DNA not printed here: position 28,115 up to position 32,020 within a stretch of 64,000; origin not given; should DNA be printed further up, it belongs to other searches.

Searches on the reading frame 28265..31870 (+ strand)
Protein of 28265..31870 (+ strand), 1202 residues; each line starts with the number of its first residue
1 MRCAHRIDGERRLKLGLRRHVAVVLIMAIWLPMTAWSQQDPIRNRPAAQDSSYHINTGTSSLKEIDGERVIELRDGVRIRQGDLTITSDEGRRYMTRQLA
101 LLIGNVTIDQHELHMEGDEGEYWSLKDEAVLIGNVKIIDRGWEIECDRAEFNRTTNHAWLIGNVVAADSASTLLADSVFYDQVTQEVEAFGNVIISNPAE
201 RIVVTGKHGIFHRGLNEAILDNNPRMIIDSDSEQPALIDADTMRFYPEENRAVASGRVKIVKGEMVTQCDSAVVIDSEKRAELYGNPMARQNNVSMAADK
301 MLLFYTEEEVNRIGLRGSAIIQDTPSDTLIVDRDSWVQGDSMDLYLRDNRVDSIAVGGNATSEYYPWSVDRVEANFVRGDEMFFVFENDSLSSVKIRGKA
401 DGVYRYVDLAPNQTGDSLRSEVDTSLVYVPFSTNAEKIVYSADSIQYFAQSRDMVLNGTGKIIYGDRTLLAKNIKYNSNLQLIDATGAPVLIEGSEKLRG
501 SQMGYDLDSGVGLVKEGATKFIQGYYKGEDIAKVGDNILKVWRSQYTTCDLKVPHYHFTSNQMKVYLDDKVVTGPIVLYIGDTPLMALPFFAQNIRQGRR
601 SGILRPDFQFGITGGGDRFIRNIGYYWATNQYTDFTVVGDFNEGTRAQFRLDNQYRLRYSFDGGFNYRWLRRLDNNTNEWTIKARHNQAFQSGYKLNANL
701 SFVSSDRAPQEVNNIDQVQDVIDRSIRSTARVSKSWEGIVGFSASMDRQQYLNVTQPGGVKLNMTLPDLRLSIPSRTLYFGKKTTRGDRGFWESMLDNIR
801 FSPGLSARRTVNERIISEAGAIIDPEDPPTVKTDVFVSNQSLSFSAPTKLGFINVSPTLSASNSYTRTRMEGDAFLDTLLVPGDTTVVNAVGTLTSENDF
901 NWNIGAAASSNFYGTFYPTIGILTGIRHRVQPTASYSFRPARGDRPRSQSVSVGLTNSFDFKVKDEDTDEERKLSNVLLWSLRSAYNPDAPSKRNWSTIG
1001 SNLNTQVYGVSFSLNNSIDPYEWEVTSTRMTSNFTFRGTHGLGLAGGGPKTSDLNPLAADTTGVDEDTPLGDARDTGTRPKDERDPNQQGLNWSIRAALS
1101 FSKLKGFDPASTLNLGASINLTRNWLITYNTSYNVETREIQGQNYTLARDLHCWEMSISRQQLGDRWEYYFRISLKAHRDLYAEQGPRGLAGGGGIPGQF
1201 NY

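Call 41: search_protein_families(library=pfam, proteins=[window:28265-31870:+], max_evalue=0.00001)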
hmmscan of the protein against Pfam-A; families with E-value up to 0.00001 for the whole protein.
window:28265-31870:+ (1202 aa): 4 families
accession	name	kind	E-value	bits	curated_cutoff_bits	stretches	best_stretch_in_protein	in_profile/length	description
PF19838.5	LptD_2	-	1.9e-54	185.5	22.5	2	571-942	1-353/464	LptD protein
PF03968.19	LptD_N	-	1.1e-17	64.8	20.4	0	73-156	18-112/113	LptA/(LptD N-terminal domain) LPS transport protein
PF13100.11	OstA_2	-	1.3e-09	38.3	21.2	0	152-226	17-90/158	OstA-like protein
PF06835.18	LptC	-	2.9e-07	30.7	21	0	186-286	69-169/175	Lipopolysaccharide-assembly, LptC-related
